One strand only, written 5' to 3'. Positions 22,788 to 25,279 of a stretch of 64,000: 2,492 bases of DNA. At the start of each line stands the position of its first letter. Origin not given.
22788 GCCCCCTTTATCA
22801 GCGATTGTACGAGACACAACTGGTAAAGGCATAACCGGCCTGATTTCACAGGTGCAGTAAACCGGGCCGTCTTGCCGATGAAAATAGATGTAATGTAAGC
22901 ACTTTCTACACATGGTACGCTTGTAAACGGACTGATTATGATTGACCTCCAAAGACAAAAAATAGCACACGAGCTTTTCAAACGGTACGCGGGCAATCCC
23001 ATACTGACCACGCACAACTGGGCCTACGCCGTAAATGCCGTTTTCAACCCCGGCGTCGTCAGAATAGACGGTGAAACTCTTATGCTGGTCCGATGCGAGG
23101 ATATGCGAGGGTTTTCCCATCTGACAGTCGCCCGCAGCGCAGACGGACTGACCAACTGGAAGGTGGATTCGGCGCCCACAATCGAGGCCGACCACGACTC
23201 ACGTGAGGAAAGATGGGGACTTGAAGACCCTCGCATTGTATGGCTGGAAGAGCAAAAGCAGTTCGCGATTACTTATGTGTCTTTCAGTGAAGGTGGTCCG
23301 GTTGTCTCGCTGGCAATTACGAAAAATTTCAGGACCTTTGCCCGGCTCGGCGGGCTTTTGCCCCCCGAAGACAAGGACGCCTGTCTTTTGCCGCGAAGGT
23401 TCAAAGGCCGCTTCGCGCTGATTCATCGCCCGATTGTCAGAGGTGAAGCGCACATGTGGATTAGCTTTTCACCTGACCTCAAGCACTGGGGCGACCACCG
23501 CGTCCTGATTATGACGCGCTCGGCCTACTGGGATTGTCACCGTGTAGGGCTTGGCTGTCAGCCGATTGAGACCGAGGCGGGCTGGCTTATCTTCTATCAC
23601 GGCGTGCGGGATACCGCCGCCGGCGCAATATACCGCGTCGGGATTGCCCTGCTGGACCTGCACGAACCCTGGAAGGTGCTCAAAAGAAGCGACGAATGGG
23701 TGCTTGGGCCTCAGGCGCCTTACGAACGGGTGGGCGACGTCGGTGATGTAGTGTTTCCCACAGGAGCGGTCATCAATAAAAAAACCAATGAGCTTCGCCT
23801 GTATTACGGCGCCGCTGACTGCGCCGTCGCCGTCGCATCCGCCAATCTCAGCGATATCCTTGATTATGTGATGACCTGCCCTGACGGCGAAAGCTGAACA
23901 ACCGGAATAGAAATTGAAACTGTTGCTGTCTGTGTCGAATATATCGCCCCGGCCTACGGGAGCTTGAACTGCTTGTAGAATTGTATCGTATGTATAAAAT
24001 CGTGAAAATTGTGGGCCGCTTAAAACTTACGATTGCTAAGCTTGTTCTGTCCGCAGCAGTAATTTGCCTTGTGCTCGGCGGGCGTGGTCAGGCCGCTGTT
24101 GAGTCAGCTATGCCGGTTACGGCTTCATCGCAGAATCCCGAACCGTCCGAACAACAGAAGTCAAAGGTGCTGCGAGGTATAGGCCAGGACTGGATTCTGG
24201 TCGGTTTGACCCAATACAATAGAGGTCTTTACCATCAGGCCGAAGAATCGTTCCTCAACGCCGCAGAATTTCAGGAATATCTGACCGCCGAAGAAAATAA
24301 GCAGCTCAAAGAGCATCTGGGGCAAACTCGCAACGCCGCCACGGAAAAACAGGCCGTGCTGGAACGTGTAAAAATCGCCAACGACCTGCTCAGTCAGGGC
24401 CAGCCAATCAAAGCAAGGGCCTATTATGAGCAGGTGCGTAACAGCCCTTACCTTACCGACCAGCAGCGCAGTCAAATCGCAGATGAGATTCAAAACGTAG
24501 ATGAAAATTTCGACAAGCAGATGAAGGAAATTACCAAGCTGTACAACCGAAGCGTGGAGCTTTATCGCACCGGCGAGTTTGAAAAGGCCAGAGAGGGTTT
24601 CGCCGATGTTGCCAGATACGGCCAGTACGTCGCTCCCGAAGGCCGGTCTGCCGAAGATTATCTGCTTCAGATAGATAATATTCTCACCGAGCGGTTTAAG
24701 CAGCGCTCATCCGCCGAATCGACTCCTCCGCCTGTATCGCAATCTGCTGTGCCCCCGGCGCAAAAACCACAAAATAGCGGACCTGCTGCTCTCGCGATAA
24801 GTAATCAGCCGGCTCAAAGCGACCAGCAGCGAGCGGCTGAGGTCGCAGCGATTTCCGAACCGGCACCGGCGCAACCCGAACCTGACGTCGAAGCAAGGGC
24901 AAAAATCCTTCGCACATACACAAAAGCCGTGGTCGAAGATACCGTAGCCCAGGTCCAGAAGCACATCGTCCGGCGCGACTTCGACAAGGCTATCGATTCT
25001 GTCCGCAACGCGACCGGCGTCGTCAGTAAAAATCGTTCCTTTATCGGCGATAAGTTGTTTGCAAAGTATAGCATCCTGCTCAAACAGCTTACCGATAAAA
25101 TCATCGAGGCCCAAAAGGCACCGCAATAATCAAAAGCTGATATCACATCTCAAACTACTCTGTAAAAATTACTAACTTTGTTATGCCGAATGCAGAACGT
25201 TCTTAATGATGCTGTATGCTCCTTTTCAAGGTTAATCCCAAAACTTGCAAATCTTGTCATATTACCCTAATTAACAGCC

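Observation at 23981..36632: Orphan secretin flanked by its own N-terminal paralog and a 2644-aa exoprotein: candidate dedicated secretin-cargo module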

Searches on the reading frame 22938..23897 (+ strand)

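Call 11: search_protein_families(library=pfam, proteins=[window:22938-23897:+], max_evalue=0.001)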
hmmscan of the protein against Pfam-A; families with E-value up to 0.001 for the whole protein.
window:22938-23897:+ (319 aa): 1 family
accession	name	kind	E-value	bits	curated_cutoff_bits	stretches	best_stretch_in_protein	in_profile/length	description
PF04041.19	Glyco_hydro_130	-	6.7e-51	173.6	26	1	17-311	17-318/320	beta-1,4-mannooligosaccharide phosphorylase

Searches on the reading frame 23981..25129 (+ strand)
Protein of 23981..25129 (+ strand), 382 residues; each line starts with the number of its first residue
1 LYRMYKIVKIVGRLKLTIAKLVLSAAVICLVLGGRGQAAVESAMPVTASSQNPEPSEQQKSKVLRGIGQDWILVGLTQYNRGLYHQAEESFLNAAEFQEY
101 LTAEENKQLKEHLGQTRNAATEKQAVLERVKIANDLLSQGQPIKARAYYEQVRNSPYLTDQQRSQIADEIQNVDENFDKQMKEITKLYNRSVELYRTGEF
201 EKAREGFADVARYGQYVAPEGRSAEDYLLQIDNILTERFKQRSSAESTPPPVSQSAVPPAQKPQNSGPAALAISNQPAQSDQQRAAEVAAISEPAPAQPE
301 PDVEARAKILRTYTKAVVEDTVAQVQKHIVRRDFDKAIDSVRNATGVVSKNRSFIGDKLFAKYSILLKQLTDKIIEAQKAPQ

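Call 6: search_protein_families(library=pfam, proteins=[window:23981-25129:+], max_evalue=0.01)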
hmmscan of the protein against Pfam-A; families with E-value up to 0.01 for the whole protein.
window:23981-25129:+ (382 aa): 2 families
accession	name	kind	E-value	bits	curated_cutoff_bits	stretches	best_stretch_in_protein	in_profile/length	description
PF07719.23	TPR_2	-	5.8e-07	29.6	27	0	187-207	4-24/34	Tetratricopeptide repeat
PF00515.34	TPR_1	-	0.00076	19.6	27.8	0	132-152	7-27/34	Tetratricopeptide repeat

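Call 7: search_protein_families(library=ncbifam, proteins=[window:23981-25129:+], max_evalue=0.01)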
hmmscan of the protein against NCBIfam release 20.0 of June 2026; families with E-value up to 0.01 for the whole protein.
window:23981-25129:+ (382 aa): 0 families

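Call 50: search_solved_structures(query=A4, max_evalue=10)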
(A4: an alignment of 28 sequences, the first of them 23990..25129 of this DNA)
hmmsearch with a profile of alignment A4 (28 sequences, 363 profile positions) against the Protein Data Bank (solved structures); distinct sequences matched with E-value up to 10: 3.
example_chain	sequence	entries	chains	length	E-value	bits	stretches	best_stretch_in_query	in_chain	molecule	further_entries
8rte_A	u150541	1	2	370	0.011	18.3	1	21-91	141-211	Rap105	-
8bl8_A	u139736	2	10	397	0.53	12.9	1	16-63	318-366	5-hydroxytryptamine receptor 3A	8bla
8evk_A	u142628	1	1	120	0.68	12.5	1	133-175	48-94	Dihydroneopterin aldolase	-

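Call 51: search_protein_families(library=pfam, alignment_id=A4, max_evalue=0.01)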
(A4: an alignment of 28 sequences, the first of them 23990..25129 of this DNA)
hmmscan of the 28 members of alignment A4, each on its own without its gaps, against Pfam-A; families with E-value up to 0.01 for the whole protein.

A. member 1, window:23990-25129:+ (379 aa): 2 families
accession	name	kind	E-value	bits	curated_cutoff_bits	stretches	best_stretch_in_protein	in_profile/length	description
PF07719.23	TPR_2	-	5.5e-07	29.7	27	0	184-204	4-24/34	Tetratricopeptide repeat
PF00515.34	TPR_1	-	0.00073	19.7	27.8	0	129-149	7-27/34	Tetratricopeptide repeat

B. families by the number of members that match (of 28 scanned): 11 families
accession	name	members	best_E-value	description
PF07719.23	TPR_2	19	5.5e-09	Tetratricopeptide repeat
PF00515.34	TPR_1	10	0.00021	Tetratricopeptide repeat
PF13428.12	TPR_14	6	0.00011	Tetratricopeptide repeat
PF13432.12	TPR_16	3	0.0031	Tetratricopeptide repeat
PF07721.20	TPR_4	2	0.00076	Tetratricopeptide repeat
PF13181.12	TPR_8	2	0.0012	Tetratricopeptide repeat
PF18938.6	aRib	1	0.002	Atypical Rib domain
PF05531.17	NPV_P10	1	0.0048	Nucleopolyhedrovirus P10 protein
PF16528.11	Exo84_C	1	0.0077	Exocyst component 84 C-terminal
PF14712.11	Snapin_Pallidin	1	0.0096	Snapin/Pallidin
PF25683.1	URGCP_GTPase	1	0.0097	URGCP-like GTPase domain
